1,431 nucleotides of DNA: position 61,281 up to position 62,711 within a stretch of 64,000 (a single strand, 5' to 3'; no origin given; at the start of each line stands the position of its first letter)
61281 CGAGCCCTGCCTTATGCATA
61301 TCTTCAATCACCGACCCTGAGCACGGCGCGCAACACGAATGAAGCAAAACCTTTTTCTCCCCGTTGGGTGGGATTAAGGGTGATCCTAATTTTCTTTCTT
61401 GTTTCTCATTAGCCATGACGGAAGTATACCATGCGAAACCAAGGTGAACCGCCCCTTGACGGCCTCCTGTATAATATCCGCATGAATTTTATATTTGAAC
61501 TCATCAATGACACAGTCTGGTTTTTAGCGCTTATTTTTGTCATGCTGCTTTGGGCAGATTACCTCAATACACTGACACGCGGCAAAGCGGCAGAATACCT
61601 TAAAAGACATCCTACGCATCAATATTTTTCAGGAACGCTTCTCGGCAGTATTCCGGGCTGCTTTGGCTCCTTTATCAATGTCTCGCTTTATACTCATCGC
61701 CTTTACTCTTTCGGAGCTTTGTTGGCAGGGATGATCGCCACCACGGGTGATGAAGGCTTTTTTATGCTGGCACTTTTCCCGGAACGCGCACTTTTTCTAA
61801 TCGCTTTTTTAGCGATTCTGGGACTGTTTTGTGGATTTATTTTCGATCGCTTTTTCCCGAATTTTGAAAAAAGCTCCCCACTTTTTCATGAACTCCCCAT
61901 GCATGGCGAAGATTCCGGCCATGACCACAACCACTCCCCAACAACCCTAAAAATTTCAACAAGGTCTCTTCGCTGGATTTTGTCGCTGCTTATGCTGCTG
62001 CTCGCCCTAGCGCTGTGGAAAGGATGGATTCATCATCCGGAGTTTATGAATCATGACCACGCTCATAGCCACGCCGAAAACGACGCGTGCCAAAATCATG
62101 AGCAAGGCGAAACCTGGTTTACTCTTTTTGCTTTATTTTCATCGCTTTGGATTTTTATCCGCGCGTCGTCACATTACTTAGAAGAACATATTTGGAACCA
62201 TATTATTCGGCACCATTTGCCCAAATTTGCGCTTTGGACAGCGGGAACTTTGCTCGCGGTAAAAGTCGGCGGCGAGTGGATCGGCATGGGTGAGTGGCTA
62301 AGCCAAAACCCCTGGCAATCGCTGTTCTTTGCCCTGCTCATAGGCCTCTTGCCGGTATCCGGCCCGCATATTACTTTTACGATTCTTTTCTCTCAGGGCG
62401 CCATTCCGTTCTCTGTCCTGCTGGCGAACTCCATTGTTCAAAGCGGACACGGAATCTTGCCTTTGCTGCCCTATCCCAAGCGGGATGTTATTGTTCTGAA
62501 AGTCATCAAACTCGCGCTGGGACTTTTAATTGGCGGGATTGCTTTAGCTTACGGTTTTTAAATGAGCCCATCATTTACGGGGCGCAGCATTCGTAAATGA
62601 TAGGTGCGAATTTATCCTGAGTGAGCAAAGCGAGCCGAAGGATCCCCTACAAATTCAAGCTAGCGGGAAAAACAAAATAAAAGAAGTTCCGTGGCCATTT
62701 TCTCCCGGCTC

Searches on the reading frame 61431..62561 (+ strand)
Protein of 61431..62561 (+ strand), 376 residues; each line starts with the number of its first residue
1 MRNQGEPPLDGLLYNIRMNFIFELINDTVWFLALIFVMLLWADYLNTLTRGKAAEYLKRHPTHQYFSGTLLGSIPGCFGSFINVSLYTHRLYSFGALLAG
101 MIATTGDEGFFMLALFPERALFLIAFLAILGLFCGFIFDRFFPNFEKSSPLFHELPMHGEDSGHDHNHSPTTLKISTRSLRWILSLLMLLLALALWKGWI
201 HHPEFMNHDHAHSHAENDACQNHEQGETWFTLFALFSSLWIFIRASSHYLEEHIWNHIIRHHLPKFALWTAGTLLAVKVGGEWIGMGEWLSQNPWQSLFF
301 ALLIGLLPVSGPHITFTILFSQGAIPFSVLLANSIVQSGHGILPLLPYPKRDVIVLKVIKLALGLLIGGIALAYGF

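Call 92: search_protein_families(library=pfam, proteins=[window:61431-62561:+], max_evalue=0.00001)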
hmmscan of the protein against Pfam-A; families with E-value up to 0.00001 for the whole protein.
window:61431-62561:+ (376 aa): 1 family
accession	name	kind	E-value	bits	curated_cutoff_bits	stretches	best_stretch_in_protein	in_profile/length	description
PF11449.14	ArsP_2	-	1.5e-31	110.3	32.5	1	43-351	29-335/359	Putative, 10TM heavy-metal exporter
